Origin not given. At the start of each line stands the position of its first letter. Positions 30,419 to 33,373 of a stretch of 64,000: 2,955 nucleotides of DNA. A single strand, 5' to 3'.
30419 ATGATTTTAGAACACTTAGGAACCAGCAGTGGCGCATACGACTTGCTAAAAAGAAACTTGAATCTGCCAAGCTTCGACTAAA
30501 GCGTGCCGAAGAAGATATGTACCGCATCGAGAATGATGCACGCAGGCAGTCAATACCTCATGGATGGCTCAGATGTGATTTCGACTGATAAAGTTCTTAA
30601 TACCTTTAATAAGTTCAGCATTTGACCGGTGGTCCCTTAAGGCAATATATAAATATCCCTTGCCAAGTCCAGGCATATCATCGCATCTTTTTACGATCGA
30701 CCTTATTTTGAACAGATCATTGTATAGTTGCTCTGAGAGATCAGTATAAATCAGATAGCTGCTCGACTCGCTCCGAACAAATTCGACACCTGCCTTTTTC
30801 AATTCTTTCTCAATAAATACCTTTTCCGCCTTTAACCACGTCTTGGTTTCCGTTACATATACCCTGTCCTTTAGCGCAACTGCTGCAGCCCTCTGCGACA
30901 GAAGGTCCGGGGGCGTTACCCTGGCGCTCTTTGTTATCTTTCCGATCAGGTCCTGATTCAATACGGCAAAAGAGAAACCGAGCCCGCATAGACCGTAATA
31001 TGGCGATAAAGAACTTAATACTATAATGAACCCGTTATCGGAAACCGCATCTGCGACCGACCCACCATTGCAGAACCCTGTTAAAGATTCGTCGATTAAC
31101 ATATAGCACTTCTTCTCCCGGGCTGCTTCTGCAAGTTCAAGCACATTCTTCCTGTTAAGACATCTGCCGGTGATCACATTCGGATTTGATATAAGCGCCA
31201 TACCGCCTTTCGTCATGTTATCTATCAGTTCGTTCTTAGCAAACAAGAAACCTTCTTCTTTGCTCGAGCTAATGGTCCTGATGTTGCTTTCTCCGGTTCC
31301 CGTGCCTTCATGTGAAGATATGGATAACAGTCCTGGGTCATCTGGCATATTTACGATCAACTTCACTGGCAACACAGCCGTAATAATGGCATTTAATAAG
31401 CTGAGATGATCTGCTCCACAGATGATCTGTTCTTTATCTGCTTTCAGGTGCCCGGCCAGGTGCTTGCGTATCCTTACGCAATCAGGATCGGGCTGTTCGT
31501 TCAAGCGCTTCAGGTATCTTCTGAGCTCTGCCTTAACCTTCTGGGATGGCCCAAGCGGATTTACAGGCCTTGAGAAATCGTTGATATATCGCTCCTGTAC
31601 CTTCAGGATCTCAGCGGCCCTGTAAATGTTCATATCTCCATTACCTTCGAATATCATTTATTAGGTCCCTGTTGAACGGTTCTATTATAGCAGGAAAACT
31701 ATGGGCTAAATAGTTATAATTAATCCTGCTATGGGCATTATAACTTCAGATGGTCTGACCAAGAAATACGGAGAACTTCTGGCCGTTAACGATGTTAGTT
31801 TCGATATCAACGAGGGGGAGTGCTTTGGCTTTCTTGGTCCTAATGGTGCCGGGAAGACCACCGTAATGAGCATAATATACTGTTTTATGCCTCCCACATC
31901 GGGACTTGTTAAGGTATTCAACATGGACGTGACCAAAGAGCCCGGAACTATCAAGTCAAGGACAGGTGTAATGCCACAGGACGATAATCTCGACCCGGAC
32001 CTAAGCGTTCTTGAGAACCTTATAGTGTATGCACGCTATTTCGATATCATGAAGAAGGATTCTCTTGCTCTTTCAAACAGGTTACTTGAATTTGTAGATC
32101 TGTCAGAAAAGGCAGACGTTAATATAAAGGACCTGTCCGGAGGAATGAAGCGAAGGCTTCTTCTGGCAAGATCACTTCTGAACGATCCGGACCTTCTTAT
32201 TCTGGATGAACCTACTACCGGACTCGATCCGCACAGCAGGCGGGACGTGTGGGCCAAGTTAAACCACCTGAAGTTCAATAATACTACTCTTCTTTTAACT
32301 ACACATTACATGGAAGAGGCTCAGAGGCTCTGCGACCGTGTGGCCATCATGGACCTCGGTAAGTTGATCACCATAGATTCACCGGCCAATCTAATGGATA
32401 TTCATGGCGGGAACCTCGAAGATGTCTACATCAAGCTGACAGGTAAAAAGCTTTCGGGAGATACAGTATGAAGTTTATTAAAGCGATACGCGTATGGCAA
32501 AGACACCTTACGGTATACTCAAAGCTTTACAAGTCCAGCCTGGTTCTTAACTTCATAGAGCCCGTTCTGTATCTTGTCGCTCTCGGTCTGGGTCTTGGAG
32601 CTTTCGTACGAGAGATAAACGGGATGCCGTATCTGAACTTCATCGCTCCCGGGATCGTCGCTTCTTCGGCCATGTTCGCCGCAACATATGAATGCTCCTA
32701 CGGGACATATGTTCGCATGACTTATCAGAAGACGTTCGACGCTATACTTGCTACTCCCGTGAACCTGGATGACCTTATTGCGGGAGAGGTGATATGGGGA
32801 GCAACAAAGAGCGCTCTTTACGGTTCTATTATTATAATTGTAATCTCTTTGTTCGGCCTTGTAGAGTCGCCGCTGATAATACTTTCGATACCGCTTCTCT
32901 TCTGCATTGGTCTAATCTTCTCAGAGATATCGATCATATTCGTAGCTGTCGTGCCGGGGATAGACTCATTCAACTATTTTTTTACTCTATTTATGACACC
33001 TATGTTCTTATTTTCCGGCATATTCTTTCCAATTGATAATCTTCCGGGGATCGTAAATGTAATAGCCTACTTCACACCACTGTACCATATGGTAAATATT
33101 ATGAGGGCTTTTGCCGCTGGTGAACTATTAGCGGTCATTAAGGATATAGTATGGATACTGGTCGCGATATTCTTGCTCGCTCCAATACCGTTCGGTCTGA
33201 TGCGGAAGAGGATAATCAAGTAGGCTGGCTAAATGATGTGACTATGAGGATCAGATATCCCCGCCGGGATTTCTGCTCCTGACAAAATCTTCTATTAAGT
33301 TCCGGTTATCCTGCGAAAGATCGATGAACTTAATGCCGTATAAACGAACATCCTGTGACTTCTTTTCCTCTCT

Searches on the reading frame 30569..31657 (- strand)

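Call 3: search_protein_families(library=pfam, proteins=[window:30569-31657:-], max_evalue=0.01)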
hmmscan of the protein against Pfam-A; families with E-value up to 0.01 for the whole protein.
window:30569-31657:- (362 aa): 1 family
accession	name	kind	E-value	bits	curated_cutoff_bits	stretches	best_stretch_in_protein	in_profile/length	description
PF00155.27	Aminotran_1_2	-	3.3e-14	53.3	19.7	1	62-315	46-318/361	Aminotransferase class I and II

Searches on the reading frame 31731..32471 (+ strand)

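Call 3: search_protein_families(library=pfam, proteins=[window:31731-32471:+], max_evalue=0.01)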
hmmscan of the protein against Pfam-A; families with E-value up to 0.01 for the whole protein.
window:31731-32471:+ (246 aa): 4 families
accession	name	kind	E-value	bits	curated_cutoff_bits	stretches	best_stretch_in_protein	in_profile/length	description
PF00005.33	ABC_tran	-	8e-33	114.4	25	1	19-163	1-137/137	ABC transporter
PF13304.12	AAA_21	-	2.2e-13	51.4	27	1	111-192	220-298/304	AAA domain, putative AbiEii toxin, Type IV TA system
PF13175.12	AAA_15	-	1.4e-05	25.3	32.1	0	34-56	28-50/374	AAA ATPase domain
PF02463.25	SMC_N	-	0.00035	20.5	40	1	34-195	29-200/220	RecF/RecN/SMC N terminal domain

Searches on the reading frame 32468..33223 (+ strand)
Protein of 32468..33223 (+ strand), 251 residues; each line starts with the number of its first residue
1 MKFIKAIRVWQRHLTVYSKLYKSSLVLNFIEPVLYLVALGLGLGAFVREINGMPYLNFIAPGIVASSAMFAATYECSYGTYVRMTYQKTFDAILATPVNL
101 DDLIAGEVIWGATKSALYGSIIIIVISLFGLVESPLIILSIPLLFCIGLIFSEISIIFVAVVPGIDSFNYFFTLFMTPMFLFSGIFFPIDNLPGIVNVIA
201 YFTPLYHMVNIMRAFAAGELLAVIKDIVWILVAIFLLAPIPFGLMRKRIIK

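Call 3: search_protein_families(library=pfam, proteins=[window:32468-33223:+], max_evalue=0.01)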
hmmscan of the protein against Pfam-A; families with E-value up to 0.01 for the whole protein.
window:32468-33223:+ (251 aa): 2 families
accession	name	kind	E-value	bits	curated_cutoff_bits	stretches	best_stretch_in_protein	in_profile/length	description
PF01061.29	ABC2_membrane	-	3.7e-18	66.3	26.9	1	10-214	7-208/211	ABC-2 type transporter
PF12698.13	ABC2_membrane_3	-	1.1e-06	28.4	31.6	1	55-237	160-341/347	ABC-2 family transporter protein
